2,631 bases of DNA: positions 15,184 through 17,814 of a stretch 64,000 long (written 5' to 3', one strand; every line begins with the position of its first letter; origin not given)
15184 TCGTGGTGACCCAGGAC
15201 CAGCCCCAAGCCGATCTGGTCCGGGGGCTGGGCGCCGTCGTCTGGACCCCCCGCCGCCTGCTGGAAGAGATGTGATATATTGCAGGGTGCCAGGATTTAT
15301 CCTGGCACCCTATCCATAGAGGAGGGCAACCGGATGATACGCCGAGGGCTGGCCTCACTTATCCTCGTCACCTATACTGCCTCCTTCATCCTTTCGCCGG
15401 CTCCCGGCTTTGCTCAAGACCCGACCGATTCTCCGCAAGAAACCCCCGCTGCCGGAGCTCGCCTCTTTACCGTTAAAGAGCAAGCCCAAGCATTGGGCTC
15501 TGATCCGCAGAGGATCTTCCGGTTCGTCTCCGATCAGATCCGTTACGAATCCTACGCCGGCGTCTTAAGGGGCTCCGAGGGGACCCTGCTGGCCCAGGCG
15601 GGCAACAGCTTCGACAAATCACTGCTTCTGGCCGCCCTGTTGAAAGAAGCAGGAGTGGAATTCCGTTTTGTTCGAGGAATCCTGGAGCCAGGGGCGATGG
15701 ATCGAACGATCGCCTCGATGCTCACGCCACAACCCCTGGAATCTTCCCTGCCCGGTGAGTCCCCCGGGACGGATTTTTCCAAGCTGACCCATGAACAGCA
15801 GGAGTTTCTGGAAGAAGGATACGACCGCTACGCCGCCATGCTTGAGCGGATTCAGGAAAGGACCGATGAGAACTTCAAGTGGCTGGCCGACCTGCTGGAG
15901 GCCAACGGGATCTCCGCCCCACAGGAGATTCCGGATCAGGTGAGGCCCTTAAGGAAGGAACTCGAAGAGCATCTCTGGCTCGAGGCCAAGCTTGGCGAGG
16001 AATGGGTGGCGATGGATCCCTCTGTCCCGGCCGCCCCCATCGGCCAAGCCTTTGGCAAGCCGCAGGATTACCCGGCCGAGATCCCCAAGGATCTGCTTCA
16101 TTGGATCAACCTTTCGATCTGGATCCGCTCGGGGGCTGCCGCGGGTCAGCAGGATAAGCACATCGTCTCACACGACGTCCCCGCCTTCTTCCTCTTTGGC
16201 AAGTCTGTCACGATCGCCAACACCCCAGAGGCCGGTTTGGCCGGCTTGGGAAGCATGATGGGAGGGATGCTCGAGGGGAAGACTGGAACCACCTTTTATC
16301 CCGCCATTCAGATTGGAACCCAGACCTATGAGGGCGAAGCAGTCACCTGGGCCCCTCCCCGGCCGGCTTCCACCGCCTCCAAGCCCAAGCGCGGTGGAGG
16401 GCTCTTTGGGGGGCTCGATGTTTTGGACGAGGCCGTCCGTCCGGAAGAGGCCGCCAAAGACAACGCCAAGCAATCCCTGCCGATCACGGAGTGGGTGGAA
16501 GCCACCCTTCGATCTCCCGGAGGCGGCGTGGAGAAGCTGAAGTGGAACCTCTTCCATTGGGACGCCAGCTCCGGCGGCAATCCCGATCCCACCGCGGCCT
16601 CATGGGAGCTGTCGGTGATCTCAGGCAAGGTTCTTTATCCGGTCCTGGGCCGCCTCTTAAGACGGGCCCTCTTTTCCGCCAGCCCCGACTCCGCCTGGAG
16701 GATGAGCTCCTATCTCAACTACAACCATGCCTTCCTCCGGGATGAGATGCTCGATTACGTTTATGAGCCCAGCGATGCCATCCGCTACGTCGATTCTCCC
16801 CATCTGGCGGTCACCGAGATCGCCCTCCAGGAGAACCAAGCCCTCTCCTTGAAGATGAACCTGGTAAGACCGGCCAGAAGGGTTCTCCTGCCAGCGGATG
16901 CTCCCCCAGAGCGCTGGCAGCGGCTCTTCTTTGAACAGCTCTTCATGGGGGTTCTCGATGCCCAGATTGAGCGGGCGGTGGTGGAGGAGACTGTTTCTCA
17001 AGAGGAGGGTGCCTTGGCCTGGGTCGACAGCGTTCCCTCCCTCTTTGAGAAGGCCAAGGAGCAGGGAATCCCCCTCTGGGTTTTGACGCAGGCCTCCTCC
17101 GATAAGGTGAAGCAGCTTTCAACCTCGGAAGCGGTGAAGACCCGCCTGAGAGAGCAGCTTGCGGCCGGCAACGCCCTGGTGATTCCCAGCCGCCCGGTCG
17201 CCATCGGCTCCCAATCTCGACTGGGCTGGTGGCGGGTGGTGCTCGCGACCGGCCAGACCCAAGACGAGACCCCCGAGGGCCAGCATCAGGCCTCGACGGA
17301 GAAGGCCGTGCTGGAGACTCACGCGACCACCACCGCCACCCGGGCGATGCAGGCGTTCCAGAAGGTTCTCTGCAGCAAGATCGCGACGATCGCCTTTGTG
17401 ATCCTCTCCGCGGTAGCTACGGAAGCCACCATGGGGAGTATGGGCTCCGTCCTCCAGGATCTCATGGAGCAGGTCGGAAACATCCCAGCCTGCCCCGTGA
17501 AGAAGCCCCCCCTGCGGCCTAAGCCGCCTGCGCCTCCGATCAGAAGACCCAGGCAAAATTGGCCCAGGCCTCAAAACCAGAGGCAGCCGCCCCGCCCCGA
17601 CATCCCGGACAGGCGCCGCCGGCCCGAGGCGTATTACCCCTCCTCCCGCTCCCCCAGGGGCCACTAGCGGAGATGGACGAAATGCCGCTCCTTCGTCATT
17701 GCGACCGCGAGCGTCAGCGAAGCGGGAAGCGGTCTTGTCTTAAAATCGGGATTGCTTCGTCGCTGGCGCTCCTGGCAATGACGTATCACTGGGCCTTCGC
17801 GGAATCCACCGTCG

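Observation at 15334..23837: Operon of secreted proteins: Cys-to-Ser transglutaminase-like protein, giant 5x discoidin / PPC / 2x vWA protein, lipoprotein and hypothetical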

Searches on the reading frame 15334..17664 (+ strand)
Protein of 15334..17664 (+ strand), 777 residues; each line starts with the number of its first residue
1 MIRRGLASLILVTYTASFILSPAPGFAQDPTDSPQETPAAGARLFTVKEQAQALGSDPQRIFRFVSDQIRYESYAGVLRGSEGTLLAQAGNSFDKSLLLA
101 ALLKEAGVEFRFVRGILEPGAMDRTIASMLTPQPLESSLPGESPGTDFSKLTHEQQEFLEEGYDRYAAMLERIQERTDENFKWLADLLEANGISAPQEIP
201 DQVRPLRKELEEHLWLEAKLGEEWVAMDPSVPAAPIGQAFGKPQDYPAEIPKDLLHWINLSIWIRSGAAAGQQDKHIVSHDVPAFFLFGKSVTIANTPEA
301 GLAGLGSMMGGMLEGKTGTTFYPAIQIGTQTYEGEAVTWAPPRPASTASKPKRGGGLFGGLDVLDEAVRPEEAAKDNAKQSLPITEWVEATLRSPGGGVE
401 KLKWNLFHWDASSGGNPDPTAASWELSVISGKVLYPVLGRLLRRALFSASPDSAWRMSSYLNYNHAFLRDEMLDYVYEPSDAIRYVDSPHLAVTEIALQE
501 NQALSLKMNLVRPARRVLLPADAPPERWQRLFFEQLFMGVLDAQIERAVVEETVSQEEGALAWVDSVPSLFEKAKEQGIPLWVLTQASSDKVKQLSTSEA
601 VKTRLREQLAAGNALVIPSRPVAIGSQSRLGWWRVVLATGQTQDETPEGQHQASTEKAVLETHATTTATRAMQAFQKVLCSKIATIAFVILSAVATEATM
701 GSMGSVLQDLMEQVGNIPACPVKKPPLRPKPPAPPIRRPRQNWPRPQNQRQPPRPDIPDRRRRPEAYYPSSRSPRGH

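Call 4: search_protein_families(library=pfam, proteins=[window:15334-17664:+], max_evalue=0.01)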
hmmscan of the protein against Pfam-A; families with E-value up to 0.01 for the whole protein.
window:15334-17664:+ (777 aa): 1 family
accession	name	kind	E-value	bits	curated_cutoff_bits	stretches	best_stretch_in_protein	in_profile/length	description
PF01841.26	Transglut_core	-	1.5e-07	32.1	23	1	56-118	16-80/108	Transglutaminase-like superfamily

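Call 5: search_protein_families(library=ncbifam, proteins=[window:15334-17664:+], max_evalue=0.01)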
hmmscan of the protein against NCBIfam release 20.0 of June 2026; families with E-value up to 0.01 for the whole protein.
window:15334-17664:+ (777 aa): 0 families

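Call 11: find_homologous_proteins(query=window:15334-17664:+)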
Query window:15334-17664:+ (777 aa): 34 proteins with E <= 0.001 among 8000 candidates.
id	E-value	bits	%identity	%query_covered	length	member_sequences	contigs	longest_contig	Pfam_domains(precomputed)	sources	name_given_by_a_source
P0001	0.0e+0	1754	100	100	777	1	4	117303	PF01841.26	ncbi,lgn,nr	ncbi:MAG: hypothetical protein HYS41_07175 [Candidatus Omnitrophica bacterium]|nr:hypothetical prote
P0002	7.3e-44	168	27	84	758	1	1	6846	PF01841.26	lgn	-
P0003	8.0e-43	165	27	81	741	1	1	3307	PF01841.26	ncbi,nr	ncbi:MAG TPA: transglutaminase domain-containing protein [Gemmatimonadales bacterium]|nr:transglutam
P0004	1.2e-42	164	29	47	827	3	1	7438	-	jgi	jgi:transglutaminase-like putative cysteine protease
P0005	1.1e-40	158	27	79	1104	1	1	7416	-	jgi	jgi:hypothetical protein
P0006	8.5e-39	152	26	78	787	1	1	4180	-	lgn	-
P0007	2.6e-36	143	30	51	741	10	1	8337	-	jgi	jgi:hypothetical protein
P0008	2.3e-35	140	32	35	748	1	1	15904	PF01841.26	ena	-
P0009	1.6e-34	138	31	32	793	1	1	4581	-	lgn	-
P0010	2.6e-34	137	25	78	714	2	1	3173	-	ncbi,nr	ncbi:MAG: transglutaminase family protein [Chloroflexia bacterium]|nr:transglutaminase family protei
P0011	4.8e-33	133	25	80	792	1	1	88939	PF01841.26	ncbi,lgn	-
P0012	5.8e-32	129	31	30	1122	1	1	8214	PF24460.2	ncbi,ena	-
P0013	7.3e-28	116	29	47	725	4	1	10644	-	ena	-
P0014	2.6e-27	114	32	37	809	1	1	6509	PF01841.26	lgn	-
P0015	1.8e-25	108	29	46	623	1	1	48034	PF01841.26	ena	-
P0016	8.7e-24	102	23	81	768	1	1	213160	-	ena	-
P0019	4.8e-22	96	29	40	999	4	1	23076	-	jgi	jgi:hypothetical protein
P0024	2.5e-16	77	27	26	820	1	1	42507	-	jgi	-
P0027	8.4e-12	62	25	31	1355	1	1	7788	-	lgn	-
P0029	1.8e-11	61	23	31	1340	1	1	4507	-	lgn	-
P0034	1.6e-5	42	32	12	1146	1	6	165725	PF01841.26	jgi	jgi:hypothetical protein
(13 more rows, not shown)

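Call 14: find_encoding_contigs(protein=P0011, flank=10000, max_places=2)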
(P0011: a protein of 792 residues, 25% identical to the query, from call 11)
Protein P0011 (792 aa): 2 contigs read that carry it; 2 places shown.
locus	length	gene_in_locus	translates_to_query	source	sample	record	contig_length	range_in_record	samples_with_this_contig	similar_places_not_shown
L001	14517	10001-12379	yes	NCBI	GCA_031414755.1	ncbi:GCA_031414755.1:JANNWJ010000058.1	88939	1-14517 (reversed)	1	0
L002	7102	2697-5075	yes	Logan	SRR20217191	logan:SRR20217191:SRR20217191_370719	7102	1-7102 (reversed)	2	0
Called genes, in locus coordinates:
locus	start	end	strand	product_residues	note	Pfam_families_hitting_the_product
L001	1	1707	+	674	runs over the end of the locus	-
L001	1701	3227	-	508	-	PF07969:Amidohydro_3, PF01979:Amidohydro_1 (faint)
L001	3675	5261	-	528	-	PF00884:Sulfatase, PF01663:Phosphodiest (weak), PF16347:SGSH_C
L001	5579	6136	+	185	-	-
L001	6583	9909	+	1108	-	-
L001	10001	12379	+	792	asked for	PF01841:Transglut_core (faint)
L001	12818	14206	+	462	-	PF07661:MORN_2 (faint)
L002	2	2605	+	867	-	?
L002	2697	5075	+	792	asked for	PF01841:Transglut_core (faint)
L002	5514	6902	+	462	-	PF07661:MORN_2 (faint)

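Call 15: find_encoding_contigs(protein=P0016, flank=10000, max_places=2)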
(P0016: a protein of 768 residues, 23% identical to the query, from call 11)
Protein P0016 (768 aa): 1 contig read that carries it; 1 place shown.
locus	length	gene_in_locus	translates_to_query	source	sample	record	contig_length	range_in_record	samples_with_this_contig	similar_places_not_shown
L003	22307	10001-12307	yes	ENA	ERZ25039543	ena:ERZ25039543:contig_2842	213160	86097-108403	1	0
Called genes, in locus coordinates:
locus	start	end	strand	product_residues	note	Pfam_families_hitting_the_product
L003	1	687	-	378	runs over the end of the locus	PF13641:Glyco_tranf_2_3, PF00535:Glycos_transf_2, PF10111:Glyco_tranf_2_2, PF13506:Glyco_transf_21 (weak)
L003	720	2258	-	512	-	PF13231:PMT_2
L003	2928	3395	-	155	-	PF04519:Bactofilin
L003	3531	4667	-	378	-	PF00082:Peptidase_S8 (weak)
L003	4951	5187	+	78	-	-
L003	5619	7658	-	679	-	PF00486:Trans_reg_C, PF26549:Tricorn_N, PF26550:Tricorn_2nd, PF07676:PD40, PF26549:Tricorn_N, PF26549:Tricorn_N, PF26549:Tricorn_N, PF26550:Tricorn_2nd, +16 more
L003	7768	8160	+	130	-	-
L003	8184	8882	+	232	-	-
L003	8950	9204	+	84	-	-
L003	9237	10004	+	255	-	PF04116:FA_hydroxylase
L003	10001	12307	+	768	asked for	-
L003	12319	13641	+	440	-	PF11611:DUF4352 (faint)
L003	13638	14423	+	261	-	-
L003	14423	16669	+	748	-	PF00691:OmpA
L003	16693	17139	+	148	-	-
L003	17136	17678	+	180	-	PF12276:DUF3617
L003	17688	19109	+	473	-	PF00924:MS_channel_2nd, PF21082:MS_channel_3rd, PF00027:cNMP_binding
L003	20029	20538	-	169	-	-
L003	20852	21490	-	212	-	-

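Call 18: find_related_loci(query=A2, collection=genome_contigs, flank=10000)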
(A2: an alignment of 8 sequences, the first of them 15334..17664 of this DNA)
Query A2 (777 aa) in genome_contigs; peptide patterns used: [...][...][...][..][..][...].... (x = any residue, [..] = any of these).
22 stretches matched a pattern; 8 encode a relative of the query (tblastn E <= 1e-3); 8 distinct loci.
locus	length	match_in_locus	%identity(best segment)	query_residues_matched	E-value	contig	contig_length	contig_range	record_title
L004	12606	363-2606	29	47-772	3e-53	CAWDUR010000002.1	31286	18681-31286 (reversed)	MAG: uncultured Chloroflexia bacterium isolate MFD05674.bin.3.445 genome assembly, contig: contig_108780, whole genome s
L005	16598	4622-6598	32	5-660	2e-33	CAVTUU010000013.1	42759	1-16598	MAG: uncultured Chloroflexia bacterium isolate MFD04944.bin.2.67 genome assembly, contig: contig_81369, whole genome sho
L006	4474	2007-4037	25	44-720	8e-30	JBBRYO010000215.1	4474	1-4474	MAG: Candidatus Limnocylindrales bacterium isolate La5_metabat2.116 La5_metabat2.116_K_1788356_L_4474_cov_47.4283, whole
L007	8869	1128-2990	26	54-666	1e-29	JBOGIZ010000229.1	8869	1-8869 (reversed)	MAG: Vicinamibacterales bacterium isolate TC-S_metawrap_bin.91 k127_568372, whole genome shotgun sequence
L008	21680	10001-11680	25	62-659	1e-25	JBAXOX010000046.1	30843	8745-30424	MAG: Acidobacteriota bacterium isolate ELA516 MAG516_46, whole genome shotgun sequence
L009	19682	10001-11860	31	47-654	2e-25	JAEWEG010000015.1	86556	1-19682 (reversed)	MAG: Chloroflexota bacterium isolate OH_PBlB_136 k127_978537, whole genome shotgun sequence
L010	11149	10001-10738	28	51-343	4e-24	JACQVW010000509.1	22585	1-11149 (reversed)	MAG: Planctomycetota bacterium isolate NC_groundwater_1473_Ag_S-0.65um_71_22 S_p65_S5_coassembly_k141_3189220, whole gen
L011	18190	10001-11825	25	47-658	6e-24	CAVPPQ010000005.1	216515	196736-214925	MAG: uncultured Chloroflexia bacterium isolate MFD09848.bin.1.119 genome assembly, contig: contig_16480, whole genome sh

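Call 32: search_solved_structures(query=window:15334-17664:+, max_evalue=1, show_alignments=2)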
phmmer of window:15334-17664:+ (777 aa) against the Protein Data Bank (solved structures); distinct sequences matched with E-value up to 1: 0.

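Call 34: search_protein_families(library=pfam, proteins=[L009:12096-17564:+, L001:6550-9906:+, L008:13700-16522:+, L005:12656-16597:-], max_evalue=0.01)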
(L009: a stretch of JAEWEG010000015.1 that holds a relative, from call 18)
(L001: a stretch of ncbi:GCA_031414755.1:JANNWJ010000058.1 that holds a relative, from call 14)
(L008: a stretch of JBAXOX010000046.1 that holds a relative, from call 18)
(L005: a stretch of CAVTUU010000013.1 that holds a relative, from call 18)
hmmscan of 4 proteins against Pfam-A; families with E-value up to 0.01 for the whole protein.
L009:12096-17564:+ (1823 aa): 6 families
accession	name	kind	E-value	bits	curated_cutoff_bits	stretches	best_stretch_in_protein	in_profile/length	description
PF13519.12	VWA_2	-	6.2e-10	40.1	27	1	1583-1695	1-107/107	von Willebrand factor type A domain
PF00092.34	VWA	-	2.3e-08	34.9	23.8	1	1583-1723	2-139/174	von Willebrand factor type A domain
PF00754.31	F5_F8_type_C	-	5.4e-08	33.5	28.2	1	953-1033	35-114/127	F5/8 type C domain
PF10633.15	NPCBM_assoc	-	0.00016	22.2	24.4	1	799-864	4-71/78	NPCBM-associated, NEW3 domain of alpha-galactosidase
PF04151.21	PPC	-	0.0012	20.1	25.9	0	1274-1342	1-69/70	Bacterial pre-peptidase C-terminal domain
PF22067.2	Cep192_D3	-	0.0024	18.4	27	1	799-855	16-70/99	Cep192 domain 3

L001:6550-9906:+ (1119 aa): 1 family
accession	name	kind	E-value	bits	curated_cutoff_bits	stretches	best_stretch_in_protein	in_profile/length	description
PF07495.19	Y_Y_Y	-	8.5e-05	22.8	26.6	0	261-273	32-44/65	Y_Y_Y domain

L008:13700-16522:+ (941 aa): 5 families
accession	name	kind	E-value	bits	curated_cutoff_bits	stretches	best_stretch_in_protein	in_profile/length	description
PF00754.31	F5_F8_type_C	-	8.7e-12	45.7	28.2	1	130-243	8-120/127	F5/8 type C domain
PF00092.34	VWA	-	7e-11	43.1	23.8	1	688-861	3-168/174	von Willebrand factor type A domain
PF13519.12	VWA_2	-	8.4e-08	33.2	27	1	689-802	3-107/107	von Willebrand factor type A domain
PF07738.19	Sad1_UNC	-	8.4e-05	23.1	22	1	188-250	60-126/132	Sad1 / UNC-like C-terminal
PF10138.15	vWA-TerF-like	-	0.0035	17.9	29.4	1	688-817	5-130/200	vWA found in TerF C terminus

L005:12656-16597:- (1314 aa): 10 families
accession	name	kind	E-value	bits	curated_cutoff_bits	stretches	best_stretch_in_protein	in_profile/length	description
PF00092.34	VWA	-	1.3e-13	51.9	23.8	1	1077-1224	4-148/174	von Willebrand factor type A domain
PF13519.12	VWA_2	-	1.4e-12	48.6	27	1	1077-1188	3-107/107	von Willebrand factor type A domain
PF00754.31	F5_F8_type_C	-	7.7e-12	45.9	28.2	1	585-681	26-118/127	F5/8 type C domain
PF23619.1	Ig_VWA7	-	4.8e-07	30.4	27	1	277-351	15-87/104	VWA7 Ig-like domain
PF04151.21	PPC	-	1.4e-06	29.5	25.9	1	761-822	1-63/70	Bacterial pre-peptidase C-terminal domain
PF11614.14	FixG_C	-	5.3e-05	23.8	25.6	1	284-352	37-105/119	IG-like fold at C-terminal of FixG, putative oxidoreductase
PF02018.23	CBM_4_9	-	5.9e-05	23.9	25.9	0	274-361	18-100/136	Carbohydrate binding domain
PF10633.15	NPCBM_assoc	-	0.00012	22.6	24.4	1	275-347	2-76/78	NPCBM-associated, NEW3 domain of alpha-galactosidase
PF07738.19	Sad1_UNC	-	0.0033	17.9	22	1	593-674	30-110/132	Sad1 / UNC-like C-terminal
PF06280.18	fn3_5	-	0.0036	18.4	27.6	0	299-340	55-90/112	Fn3-like domain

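Call 35: search_protein_representatives(alignment_id=A1)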
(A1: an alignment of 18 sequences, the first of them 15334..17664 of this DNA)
Query: 18 sequences, 790 profile positions. Proteins with E-value up to 0.001 (for the whole library): 8934; up to 1e-10: 6238; up to 1e-30: 3219. The best 150 are listed.
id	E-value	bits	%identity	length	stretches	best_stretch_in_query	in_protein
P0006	7.3e-263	891.4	-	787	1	1-789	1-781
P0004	7.4e-241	818.7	-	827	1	12-768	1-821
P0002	4.6e-222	756.5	-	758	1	6-785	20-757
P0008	2.3e-209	714.5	-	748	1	6-785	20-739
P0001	1.3e-203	695.5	-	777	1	13-784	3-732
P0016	5.5e-199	680.2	-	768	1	12-766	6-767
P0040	5.2e-191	653.8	-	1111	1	8-748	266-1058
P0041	4.8e-187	640.7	-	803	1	38-748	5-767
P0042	6.4e-186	636.9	-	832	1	23-748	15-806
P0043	1.7e-184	632.2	-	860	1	11-730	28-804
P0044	1.7e-183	628.9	-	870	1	9-718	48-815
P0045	4.5e-171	587.8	-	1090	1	12-734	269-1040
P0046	4.1e-166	571.5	-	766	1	8-769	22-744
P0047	7.3e-166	570.6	-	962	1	13-734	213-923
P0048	4.1e-165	568.2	-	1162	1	11-729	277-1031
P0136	2.6e-135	469.6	-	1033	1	42-778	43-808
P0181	1.6e-128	447.2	-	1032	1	12-706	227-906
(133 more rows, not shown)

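Call 45: search_protein_families(library=pfam, proteins=[L003:14336-16666:+, L008:11904-13658:+, L001:12818-14203:+], max_evalue=0.001)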
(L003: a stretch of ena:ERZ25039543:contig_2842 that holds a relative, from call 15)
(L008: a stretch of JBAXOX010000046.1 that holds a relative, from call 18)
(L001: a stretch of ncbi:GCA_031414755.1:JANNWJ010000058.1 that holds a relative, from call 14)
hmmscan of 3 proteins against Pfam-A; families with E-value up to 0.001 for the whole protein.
L003:14336-16666:+ (777 aa): 1 family
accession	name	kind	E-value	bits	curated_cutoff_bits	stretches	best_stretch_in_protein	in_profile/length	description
PF00691.25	OmpA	-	8.5e-20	71.4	27.2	1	672-766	2-98/98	OmpA family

L008:11904-13658:+ (585 aa): 1 family
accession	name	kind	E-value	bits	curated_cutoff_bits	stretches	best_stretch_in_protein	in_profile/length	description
PF11611.13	DUF4352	-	1.1e-09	39.1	25.9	0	492-576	33-116/122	Domain of unknown function (DUF4352)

L001:12818-14203:+ (462 aa): 1 family
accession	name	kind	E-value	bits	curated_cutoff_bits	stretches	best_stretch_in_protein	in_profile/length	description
PF07661.19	MORN_2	-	1.4e-21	74.5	29.6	0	378-398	1-21/22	MORN repeat variant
